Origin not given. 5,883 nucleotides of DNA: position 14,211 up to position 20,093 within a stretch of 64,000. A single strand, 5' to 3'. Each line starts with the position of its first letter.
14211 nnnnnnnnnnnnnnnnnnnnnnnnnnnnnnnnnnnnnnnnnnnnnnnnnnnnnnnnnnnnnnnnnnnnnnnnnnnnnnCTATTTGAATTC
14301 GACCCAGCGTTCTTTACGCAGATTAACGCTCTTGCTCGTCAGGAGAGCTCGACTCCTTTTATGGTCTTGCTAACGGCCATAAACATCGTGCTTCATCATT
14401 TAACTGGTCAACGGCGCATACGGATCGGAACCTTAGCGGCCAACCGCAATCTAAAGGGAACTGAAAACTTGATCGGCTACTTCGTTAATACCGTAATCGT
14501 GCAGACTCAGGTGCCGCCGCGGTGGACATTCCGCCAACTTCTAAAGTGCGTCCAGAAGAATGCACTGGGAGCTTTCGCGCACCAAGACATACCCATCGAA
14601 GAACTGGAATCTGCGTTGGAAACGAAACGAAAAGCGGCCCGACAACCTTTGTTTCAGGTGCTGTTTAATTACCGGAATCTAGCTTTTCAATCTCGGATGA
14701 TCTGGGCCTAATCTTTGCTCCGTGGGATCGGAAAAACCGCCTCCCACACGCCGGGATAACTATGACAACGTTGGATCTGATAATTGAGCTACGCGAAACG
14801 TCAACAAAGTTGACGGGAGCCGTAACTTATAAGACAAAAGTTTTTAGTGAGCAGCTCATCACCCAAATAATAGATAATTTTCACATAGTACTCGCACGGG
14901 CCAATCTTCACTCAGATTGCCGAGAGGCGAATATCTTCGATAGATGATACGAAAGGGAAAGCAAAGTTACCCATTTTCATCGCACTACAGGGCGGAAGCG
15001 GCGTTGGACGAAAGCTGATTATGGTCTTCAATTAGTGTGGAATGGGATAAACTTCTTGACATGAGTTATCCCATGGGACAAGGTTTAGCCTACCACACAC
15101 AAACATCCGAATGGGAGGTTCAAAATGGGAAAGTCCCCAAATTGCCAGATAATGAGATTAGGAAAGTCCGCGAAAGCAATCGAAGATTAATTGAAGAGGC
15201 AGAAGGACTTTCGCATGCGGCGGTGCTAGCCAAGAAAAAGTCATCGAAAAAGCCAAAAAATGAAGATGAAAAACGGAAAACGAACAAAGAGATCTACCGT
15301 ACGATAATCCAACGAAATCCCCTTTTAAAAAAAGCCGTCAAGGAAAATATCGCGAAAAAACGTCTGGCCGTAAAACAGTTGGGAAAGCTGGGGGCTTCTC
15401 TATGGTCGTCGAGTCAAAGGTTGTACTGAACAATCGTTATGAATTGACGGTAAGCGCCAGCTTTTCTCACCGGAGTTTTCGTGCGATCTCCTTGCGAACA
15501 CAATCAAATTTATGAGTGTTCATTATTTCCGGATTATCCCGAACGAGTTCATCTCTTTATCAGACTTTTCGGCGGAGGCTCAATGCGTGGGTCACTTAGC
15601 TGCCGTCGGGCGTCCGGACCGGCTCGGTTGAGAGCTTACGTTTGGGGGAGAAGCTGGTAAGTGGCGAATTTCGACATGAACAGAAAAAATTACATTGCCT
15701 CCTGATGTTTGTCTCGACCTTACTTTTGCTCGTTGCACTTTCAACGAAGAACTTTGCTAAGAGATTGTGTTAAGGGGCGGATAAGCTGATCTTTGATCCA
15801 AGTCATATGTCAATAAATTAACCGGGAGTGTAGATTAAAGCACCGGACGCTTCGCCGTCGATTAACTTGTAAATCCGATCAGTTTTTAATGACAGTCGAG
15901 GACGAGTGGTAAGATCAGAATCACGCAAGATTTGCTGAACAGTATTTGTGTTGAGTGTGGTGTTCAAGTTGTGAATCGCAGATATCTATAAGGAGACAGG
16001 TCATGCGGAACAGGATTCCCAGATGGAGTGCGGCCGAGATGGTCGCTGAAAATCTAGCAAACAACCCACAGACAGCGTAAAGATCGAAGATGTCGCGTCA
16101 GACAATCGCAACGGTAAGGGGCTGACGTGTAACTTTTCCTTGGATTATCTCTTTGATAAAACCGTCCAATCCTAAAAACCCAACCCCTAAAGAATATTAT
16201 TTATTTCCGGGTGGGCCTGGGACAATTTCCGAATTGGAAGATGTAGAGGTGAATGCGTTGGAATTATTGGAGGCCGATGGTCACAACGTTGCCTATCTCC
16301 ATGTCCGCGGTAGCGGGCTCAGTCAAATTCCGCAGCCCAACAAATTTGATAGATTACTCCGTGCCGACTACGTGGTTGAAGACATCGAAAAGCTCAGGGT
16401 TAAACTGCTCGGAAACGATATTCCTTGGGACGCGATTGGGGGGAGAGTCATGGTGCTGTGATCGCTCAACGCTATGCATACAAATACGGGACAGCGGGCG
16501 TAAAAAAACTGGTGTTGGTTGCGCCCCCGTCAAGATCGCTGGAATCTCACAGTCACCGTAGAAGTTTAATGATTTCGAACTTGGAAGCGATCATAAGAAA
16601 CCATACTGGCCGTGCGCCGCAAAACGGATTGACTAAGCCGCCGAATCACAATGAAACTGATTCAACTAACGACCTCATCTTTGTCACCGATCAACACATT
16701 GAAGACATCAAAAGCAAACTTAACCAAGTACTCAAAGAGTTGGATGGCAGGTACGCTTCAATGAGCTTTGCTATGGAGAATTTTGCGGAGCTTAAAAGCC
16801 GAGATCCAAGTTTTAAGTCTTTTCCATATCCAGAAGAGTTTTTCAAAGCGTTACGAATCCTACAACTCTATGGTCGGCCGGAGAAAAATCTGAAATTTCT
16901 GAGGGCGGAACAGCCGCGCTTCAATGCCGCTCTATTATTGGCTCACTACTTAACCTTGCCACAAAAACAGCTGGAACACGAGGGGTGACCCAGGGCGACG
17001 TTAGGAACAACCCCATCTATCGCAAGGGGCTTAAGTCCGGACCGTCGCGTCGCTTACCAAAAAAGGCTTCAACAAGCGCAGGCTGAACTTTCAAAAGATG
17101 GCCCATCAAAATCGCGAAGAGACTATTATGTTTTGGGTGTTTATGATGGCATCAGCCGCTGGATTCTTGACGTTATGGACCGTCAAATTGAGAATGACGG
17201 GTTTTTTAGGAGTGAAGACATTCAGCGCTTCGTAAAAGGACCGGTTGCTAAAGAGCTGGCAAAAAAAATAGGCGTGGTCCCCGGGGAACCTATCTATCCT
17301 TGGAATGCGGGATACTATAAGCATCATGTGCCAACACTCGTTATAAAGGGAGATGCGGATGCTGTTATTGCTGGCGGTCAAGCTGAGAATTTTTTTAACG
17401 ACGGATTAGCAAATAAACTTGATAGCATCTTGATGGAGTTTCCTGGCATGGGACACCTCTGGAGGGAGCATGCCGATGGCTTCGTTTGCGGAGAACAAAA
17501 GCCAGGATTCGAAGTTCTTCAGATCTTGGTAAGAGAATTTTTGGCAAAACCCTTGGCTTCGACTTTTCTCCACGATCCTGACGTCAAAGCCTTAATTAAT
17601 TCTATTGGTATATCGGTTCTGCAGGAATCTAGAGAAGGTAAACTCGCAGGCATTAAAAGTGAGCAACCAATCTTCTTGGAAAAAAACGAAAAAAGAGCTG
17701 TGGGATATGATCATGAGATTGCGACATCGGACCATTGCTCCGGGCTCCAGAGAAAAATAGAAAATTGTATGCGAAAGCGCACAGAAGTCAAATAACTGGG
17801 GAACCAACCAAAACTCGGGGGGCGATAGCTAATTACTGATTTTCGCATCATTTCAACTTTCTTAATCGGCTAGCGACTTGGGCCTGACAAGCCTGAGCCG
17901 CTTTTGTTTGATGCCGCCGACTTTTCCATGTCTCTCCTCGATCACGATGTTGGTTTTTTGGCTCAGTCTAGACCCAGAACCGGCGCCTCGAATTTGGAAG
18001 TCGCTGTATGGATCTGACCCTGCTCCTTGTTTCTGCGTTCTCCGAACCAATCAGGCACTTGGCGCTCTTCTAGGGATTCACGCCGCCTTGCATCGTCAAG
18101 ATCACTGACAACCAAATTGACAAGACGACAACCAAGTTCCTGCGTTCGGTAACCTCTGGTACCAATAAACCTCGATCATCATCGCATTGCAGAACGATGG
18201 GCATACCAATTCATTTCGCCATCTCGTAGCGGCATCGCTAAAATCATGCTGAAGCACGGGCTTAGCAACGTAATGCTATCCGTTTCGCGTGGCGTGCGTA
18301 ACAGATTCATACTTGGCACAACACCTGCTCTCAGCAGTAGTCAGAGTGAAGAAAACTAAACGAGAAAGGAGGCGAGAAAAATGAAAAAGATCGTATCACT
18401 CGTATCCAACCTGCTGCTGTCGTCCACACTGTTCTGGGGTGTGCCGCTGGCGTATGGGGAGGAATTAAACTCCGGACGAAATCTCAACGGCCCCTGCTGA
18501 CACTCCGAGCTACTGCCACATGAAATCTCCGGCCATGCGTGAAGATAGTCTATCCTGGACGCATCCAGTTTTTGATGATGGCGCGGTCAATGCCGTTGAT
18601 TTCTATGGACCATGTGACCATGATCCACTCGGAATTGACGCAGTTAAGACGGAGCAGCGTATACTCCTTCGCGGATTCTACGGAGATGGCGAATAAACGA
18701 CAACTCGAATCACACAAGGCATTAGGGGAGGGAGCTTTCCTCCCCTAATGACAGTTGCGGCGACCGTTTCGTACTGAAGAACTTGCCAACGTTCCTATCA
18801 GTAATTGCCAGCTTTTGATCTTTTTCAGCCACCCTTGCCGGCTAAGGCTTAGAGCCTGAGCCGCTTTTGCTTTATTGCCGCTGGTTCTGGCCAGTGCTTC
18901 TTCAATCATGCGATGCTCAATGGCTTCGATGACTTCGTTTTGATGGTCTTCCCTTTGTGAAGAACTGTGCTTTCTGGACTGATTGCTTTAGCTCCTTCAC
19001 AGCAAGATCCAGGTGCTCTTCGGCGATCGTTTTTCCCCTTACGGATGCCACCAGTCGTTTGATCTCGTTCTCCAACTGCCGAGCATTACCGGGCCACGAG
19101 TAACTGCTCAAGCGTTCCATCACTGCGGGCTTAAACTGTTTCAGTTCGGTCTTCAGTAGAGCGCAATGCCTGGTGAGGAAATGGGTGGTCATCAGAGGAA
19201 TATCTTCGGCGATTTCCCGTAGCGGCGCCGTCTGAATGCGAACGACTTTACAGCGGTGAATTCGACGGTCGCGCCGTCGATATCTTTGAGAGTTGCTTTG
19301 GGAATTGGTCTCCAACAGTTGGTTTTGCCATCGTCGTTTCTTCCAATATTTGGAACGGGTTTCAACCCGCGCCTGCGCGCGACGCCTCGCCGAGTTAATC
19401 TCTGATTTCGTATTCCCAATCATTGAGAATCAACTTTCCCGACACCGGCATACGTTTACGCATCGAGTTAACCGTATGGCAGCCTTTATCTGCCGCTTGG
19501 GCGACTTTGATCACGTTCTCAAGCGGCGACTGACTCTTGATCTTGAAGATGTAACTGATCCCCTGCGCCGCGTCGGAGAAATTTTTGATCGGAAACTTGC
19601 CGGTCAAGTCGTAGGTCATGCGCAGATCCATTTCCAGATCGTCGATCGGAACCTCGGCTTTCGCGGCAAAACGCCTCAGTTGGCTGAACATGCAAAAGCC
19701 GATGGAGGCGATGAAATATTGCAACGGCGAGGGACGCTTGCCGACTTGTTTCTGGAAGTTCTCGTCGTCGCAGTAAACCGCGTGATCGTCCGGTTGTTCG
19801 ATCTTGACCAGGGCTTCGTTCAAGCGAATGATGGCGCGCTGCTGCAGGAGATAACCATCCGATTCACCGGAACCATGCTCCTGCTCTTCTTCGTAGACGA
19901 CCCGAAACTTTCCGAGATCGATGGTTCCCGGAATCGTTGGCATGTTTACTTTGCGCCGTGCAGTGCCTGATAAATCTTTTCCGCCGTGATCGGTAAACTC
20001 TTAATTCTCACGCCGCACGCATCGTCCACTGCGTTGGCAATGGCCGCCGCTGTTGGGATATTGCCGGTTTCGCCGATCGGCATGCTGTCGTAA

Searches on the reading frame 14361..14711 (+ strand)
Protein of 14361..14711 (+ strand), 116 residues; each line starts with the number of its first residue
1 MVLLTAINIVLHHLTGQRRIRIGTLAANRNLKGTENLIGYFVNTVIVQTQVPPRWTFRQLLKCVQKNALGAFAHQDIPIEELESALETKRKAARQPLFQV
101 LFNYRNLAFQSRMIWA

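Call 40: search_protein_families(library=pfam, proteins=[window:14361-14711:+], max_evalue=0.001)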
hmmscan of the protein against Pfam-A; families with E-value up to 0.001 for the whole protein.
window:14361-14711:+ (116 aa): 1 family
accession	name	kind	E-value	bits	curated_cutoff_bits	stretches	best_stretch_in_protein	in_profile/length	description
PF00668.25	Condensation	-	9.2e-27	94.3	30.6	1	1-110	253-362/456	Condensation domain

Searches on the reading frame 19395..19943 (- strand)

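Call 40: search_protein_families(library=pfam, proteins=[window:19395-19943:-], max_evalue=0.001)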
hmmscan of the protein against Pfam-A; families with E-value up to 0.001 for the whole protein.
window:19395-19943:- (182 aa): 1 family
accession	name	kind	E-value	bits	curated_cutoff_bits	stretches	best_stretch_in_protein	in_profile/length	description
PF02566.24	OsmC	-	7e-13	49.3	27.5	1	68-167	3-97/100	OsmC-like protein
